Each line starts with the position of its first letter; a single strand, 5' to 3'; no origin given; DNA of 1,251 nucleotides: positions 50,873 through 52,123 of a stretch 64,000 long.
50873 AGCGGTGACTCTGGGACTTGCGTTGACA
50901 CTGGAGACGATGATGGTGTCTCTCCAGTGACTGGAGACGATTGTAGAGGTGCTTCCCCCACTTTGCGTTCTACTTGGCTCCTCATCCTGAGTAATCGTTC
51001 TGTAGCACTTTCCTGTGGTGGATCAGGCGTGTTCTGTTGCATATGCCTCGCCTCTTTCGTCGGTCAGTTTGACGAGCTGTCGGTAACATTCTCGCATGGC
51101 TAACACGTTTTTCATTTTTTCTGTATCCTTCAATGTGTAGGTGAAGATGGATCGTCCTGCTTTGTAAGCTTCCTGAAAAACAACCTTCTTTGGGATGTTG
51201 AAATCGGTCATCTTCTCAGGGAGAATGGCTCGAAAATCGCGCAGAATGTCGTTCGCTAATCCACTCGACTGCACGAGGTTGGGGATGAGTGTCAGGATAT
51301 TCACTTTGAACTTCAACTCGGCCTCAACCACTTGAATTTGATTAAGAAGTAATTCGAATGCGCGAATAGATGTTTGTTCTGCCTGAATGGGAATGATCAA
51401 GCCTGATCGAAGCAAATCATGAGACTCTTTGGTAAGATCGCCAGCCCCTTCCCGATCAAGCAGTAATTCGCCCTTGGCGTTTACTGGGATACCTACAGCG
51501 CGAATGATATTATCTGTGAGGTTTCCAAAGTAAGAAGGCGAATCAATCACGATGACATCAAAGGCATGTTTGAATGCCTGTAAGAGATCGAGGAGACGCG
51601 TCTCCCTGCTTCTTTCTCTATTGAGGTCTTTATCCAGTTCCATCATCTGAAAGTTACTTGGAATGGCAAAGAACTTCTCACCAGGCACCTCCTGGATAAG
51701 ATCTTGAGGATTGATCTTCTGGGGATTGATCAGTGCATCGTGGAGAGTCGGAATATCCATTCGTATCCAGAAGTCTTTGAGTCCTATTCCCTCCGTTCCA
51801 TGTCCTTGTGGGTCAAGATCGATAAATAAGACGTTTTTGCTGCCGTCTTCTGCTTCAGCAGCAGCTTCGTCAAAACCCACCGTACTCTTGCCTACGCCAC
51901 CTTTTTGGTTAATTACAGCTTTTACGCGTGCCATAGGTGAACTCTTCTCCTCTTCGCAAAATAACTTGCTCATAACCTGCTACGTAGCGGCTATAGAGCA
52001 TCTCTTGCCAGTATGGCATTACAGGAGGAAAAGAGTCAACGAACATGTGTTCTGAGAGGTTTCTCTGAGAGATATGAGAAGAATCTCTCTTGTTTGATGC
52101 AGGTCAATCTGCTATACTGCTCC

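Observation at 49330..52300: Second, plasmid-type maintenance module: rep candidate, TTATGA iterons, parAB and three parS-like palindromes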

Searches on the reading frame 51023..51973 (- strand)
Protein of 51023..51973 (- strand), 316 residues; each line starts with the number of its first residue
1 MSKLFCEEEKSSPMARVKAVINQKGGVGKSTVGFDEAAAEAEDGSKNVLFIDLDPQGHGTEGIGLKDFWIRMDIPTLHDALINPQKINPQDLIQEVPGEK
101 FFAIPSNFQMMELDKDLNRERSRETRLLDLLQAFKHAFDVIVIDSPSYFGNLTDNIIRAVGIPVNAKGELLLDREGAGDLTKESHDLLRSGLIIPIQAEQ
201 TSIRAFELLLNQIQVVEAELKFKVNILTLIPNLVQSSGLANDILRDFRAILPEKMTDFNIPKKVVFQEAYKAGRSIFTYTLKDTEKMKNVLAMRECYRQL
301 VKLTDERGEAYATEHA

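Call 5: search_protein_families(library=pfam, proteins=[window:51023-51973:-], max_evalue=0.01)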
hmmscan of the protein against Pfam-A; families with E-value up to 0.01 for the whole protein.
window:51023-51973:- (316 aa): 4 families
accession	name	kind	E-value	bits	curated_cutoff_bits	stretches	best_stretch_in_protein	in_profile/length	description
PF13614.12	AAA_31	-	2.1e-27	96.7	27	1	16-159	2-139/177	AAA domain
PF01656.29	CbiA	-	2.7e-10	40.7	25.4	1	19-274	2-123/125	CobQ/CobB/MinD/ParA nucleotide binding domain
PF09140.17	MipZ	-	9e-05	22.3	20.7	0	20-55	5-39/262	ATPase MipZ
PF10609.15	ParA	-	0.0012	18.7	27.1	1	17-58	5-45/246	NUBPL iron-transfer P-loop NTPase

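Call 12: find_homologous_proteins(query=window:51023-51973:-)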
Query window:51023-51973:- (316 aa): 1365 proteins with E <= 0.001 among 5083 candidates; the best 120 are listed.
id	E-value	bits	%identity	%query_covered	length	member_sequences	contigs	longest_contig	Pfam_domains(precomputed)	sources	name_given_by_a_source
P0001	7.4e-195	664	100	96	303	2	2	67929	PF01656.30,PF13614.13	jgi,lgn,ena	-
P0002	4.0e-132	458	69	97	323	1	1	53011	PF01656.30,PF13614.13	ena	-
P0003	1.0e-131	457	70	96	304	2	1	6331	PF10609.16,PF01656.30,PF13614.13,PF02374.22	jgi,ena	-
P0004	1.4e-129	450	69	96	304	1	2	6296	PF10609.16,PF01656.30,PF13614.13,PF02374.22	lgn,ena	-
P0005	2.0e-129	449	68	96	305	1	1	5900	PF10609.16,PF01656.30,PF13614.13,PF02374.22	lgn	-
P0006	3.5e-127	442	68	96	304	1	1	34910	PF10609.16,PF01656.30,PF13614.13,PF06564.19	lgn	-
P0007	9.2e-121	421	63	96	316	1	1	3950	PF01656.30,PF13614.13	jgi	jgi:chromosome partitioning protein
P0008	5.7e-116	405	67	94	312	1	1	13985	PF10609.16,PF01656.30,PF13614.13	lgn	-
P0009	3.8e-113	396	65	93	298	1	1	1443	PF01656.30,PF13614.13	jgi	-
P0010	1.1e-111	391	61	96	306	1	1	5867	PF00142.25,PF10609.16,PF01656.30,PF13614.13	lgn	-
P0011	1.1e-110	388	60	96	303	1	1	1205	PF10609.16,PF01656.30,PF13614.13,PF02374.22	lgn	-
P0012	1.7e-107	377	60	95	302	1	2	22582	PF10609.16,PF01656.30,PF13614.13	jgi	jgi:chromosome partitioning protein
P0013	9.7e-106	372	61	96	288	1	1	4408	PF10609.16,PF01656.30,PF13614.13,PF09140.18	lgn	-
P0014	2.6e-88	314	52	94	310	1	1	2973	PF10609.16,PF01656.30,PF13614.13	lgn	-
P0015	4.7e-85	304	52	93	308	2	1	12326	PF01656.30,PF13614.13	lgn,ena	-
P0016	7.9e-82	293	51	93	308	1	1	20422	PF01656.30,PF13614.13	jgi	jgi:chromosome partitioning protein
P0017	4.4e-80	287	49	95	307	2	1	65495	PF01656.30,PF13614.13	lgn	-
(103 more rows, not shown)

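Call 13: search_protein_families(library=ncbifam, proteins=[window:51023-51973:-], max_evalue=0.01)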
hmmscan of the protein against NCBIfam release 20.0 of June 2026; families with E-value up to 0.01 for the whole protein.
window:51023-51973:- (316 aa): 17 families
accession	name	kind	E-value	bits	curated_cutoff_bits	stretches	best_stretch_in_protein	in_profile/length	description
NF041546.1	ParA_partition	equivalog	1.3e-16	60.8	180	2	19-57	3-40/203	ParA family partition ATPase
TIGR03453.1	partition_RepA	equivalog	5.1e-11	42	348.45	1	12-157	101-254/387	plasmid partitioning protein RepA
NF041283.1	PrgP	equivalog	5.7e-09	35.7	400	1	14-159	1-145/297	ParA superfamily DNA segregation protein PrgP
NF010443.0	PRK13869.1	subfamily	1e-06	27.9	446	1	8-157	114-271/405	plasmid-partitioning protein RepA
TIGR03815.1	CpaE_hom_Actino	equivalog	1.5e-05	24.3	154.45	1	7-158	102-243/340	septum site-determining protein Ssd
TIGR01969.1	minD_arch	subfamily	4.6e-05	22.7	201.75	1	19-148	4-119/251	cell division ATPase MinD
TIGR01968.1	minD_bact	equivalog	0.00012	21.6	212.9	1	17-147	3-121/261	septum site-determining protein MinD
NF047398.1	AAA_KGGVGR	domain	0.00021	21.7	90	0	22-54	9-40/190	KGGVGR-motif variant AAA ATPase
NF008079.0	PRK10818.1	equivalog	0.00023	20.6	508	1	14-147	1-123/270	septum site-determining protein MinD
NF009702.0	PRK13231.1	equivalog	0.00025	20.3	427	1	18-96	4-74/264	nitrogenase reductase-like protein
NF009701.0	PRK13230.1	subfamily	0.00027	20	350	1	20-82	5-61/291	nitrogenase reductase-like protein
NF033200.1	F430_CfbC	exception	0.00047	19.6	402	1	20-94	4-72/260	Ni-sirohydrochlorin a,c-diamide reductive cyclase ATP-dependent reductase subunit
TIGR03371.1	cellulose_yhjQ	equivalog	0.00062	19.3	157.85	0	19-57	5-42/246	cellulose biosynthesis protein BcsQ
TIGR01287.1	nifH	equivalog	0.00094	18.6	394.35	1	20-63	4-46/275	nitrogenase iron protein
TIGR01281.1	DPOR_bchL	equivalog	0.00095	18.6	345.15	0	21-93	5-74/268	ferredoxin:protochlorophyllide reductase (ATP-dependent) iron-sulfur ATP-binding protein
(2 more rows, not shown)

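Call 14: find_encoding_contigs(protein=P0001, flank=10000, max_places=4)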
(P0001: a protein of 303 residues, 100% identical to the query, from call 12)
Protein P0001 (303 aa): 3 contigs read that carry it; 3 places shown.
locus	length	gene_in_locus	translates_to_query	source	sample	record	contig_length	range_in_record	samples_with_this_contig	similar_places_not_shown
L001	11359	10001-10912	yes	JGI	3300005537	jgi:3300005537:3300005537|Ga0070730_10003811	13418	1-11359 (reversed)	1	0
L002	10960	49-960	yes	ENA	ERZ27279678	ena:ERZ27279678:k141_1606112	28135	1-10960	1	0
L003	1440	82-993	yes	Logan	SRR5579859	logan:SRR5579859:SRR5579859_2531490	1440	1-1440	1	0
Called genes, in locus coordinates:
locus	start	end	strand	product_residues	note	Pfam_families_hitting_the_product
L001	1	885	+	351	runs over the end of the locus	PF00704:Glyco_hydro_18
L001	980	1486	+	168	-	-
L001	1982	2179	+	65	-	-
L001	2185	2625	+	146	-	-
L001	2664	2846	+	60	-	-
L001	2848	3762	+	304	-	PF01145:Band_7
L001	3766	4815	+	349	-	-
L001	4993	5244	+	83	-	-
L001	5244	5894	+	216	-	-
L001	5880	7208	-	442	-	PF14690:Zn_ribbon_ISL3, PF13542:HTH_Tnp_ISL3, PF01610:DDE_Tnp_ISL3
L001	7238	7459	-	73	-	-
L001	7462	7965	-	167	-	-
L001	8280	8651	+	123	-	-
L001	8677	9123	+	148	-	-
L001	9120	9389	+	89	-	-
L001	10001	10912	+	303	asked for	PF01656:CbiA, PF13614:AAA_31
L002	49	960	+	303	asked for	PF01656:CbiA, PF13614:AAA_31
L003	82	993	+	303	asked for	PF01656:CbiA, PF13614:AAA_31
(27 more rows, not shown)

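Call 15: find_encoding_contigs(protein=P0002, flank=10000, max_places=3)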
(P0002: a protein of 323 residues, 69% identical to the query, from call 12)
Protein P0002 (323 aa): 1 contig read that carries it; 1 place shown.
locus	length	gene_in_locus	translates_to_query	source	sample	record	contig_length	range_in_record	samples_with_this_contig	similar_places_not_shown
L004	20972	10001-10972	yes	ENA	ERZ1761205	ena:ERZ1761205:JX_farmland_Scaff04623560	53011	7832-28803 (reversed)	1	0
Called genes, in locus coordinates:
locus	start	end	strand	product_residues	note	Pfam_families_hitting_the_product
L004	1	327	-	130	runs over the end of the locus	PF09851:SHOCT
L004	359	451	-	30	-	-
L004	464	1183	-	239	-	-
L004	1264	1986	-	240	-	PF04471:Mrr_cat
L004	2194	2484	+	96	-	-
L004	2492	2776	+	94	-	-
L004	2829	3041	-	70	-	-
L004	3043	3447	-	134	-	PF20503:DUF6730 (faint)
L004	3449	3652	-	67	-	-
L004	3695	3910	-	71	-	-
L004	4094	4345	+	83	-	-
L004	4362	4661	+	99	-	PF26991:DUF8317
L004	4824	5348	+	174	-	-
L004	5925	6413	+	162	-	-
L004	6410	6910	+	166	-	-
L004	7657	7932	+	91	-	-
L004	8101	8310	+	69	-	-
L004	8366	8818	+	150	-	-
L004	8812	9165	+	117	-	-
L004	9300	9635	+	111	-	-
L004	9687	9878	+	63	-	-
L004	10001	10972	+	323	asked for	PF01656:CbiA, PF13614:AAA_31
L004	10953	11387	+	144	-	-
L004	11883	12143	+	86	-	PF12728:HTH_17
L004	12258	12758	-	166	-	PF06210:DUF1003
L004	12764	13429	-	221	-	-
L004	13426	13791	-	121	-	-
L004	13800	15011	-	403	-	-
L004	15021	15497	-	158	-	-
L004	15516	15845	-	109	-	-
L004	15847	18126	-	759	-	-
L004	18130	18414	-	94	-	-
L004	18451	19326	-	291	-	-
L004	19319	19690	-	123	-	-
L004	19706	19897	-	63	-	-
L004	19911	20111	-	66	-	-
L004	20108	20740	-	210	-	PF05869:Dam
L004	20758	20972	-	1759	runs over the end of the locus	PF06439:3keto-disac_hyd (faint), PF13385:Laminin_G_3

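Call 16: find_encoding_contigs(protein=P0006, flank=10000, max_places=3)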
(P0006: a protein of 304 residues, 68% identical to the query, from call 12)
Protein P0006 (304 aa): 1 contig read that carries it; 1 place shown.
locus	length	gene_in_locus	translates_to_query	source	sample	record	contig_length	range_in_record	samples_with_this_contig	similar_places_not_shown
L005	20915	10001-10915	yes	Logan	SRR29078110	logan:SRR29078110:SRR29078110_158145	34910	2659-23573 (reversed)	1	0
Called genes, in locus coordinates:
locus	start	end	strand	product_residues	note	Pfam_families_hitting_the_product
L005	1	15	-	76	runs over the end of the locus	-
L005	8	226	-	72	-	-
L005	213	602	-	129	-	-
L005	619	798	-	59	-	-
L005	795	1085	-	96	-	-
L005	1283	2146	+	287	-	PF08401:ArdcN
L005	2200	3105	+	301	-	PF00226:DnaJ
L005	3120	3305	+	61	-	-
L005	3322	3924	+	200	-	-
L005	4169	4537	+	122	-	-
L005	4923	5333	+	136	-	-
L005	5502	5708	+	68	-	-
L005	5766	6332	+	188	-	-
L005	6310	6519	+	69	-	-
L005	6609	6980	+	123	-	-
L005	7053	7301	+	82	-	-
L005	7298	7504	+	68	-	-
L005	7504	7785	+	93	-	-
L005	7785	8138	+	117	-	-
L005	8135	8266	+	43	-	-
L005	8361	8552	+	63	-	-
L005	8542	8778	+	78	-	-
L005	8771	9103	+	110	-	-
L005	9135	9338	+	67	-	-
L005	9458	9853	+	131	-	-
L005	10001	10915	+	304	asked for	PF01656:CbiA, PF06564:CBP_BcsQ (faint), PF10609:ParA (weak), PF13614:AAA_31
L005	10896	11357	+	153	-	-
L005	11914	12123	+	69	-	PF12728:HTH_17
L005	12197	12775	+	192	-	PF10138:vWA-TerF-like (weak), PF13519:VWA_2 (weak)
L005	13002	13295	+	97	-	-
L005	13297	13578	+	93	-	-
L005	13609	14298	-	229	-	-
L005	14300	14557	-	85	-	-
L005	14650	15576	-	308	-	PF01510:Amidase_2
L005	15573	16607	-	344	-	PF18741:MTES_1575 (weak), PF04480:DUF559 (weak)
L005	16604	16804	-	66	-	-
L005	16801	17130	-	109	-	-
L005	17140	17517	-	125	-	-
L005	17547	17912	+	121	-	-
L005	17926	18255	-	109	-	-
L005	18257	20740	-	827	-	-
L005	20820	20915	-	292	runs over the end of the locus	-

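Call 22: find_related_loci(query=P0001, collection=viral_contigs, flank=6000)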
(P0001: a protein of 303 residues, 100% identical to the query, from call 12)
Query P0001 (303 aa) in viral_contigs; peptide patterns used: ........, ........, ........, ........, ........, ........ (x = any residue, [..] = any of these).
10 stretches matched a pattern, but none encodes a relative of the query by tblastn (E <= 1e-3).

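Call 23: find_related_loci(query=P0001, collection=genome_contigs, flank=6000)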
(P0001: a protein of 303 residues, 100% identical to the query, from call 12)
Query P0001 (303 aa) in genome_contigs; peptide patterns used: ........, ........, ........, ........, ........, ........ (x = any residue, [..] = any of these).
57 stretches matched a pattern, but none encodes a relative of the query by tblastn (E <= 1e-3).

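Call 24: find_encoding_contigs(protein=P0017, flank=10000, max_places=2)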
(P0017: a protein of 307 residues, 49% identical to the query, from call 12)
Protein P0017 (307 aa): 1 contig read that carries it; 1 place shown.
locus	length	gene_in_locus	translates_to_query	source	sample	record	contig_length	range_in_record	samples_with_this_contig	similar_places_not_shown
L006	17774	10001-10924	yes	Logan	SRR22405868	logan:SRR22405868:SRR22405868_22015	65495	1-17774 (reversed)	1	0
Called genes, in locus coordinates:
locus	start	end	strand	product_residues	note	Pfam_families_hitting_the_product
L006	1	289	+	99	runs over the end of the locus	-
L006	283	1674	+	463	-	PF00144:Beta-lactamase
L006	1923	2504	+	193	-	-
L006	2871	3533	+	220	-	PF00145:DNA_methylase (weak)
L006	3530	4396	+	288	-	PF02086:MethyltransfD12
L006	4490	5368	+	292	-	PF10547:P22_AR_N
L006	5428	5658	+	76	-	-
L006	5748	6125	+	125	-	-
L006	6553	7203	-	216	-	-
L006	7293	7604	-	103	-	-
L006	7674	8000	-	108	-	-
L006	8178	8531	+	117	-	-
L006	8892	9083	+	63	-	-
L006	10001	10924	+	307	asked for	PF01656:CbiA, PF13614:AAA_31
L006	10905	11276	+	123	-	-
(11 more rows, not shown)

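Call 25: find_encoding_contigs(protein=P0012, flank=10000, max_places=2)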
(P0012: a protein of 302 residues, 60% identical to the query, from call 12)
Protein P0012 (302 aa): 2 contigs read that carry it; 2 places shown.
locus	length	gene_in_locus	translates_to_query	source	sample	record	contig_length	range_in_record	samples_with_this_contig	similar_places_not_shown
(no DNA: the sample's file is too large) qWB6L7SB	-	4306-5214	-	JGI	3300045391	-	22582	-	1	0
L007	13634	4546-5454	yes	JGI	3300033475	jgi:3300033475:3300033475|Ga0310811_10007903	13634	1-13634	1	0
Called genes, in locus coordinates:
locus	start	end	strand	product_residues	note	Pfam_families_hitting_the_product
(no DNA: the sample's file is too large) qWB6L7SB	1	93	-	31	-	?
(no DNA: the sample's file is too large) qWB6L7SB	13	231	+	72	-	-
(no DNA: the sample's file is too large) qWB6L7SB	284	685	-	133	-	-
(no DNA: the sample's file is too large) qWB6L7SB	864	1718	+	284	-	-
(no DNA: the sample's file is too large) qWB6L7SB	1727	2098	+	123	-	-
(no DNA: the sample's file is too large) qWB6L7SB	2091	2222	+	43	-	-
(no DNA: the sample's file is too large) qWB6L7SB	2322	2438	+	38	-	-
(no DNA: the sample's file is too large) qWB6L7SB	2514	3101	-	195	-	-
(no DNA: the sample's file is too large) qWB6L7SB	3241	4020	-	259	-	PF00929:RNase_T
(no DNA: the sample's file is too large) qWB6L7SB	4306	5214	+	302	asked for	PF01656:CbiA, PF10609:ParA (weak), PF13614:AAA_31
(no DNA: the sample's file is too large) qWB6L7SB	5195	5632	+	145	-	-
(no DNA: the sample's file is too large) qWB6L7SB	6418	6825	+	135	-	-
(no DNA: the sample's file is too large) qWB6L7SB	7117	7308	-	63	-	-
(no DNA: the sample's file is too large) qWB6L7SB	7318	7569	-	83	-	-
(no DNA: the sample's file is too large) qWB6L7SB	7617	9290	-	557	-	PF00145:DNA_methylase, PF13392:HNH_3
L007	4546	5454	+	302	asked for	PF01656:CbiA, PF10609:ParA (weak), PF13614:AAA_31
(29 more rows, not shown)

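Call 26: find_encoding_contigs(protein=P0016, flank=10000, max_places=2)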
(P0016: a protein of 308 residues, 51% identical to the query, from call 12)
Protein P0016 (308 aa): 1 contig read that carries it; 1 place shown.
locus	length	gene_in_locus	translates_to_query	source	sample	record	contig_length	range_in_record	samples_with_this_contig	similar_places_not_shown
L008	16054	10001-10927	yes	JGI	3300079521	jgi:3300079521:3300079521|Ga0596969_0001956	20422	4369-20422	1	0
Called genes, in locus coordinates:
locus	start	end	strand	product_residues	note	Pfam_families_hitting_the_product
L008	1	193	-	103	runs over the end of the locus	-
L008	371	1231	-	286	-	PF12728:HTH_17 (weak)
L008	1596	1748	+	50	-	-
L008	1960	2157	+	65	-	-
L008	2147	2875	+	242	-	-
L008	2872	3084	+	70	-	-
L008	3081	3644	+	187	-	-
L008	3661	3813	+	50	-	-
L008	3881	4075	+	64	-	-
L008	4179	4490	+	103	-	-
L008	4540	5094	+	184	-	-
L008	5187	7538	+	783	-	PF17854:FtsK_alpha, PF01580:FtsK_SpoIIIE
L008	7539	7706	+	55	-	-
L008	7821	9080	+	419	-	PF17989:ALP_N (weak), PF21522:MreB-like_C (faint)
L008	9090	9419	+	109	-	-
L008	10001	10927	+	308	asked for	PF01656:CbiA, PF13614:AAA_31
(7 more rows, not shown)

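Call 27: find_encoding_contigs(protein=P0008, flank=10000, max_places=2)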
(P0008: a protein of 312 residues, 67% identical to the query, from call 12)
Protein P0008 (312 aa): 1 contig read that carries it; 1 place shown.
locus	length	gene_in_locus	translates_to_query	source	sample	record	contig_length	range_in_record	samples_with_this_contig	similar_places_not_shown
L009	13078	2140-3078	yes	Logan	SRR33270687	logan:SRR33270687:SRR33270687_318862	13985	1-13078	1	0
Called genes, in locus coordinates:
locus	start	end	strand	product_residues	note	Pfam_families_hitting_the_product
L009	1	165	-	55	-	?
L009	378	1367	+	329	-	PF01590:GAF (weak)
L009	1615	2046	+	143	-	-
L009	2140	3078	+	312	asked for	PF10609:ParA (weak), PF13614:AAA_31, PF01656:CbiA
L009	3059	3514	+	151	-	-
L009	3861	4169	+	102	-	-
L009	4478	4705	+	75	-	PF12728:HTH_17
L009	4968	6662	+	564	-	PF00145:DNA_methylase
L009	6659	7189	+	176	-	PF04542:Sigma70_r2, PF07638:Sigma70_ECF (faint), PF06530:Phage_antitermQ (weak), PF08281:Sigma70_r4_2, PF04545:Sigma70_r4 (weak)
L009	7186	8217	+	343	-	-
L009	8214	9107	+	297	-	PF01555:N6_N4_Mtase (weak)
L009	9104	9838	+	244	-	PF25680:Mom (faint)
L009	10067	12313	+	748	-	-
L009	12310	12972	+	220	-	-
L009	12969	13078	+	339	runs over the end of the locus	?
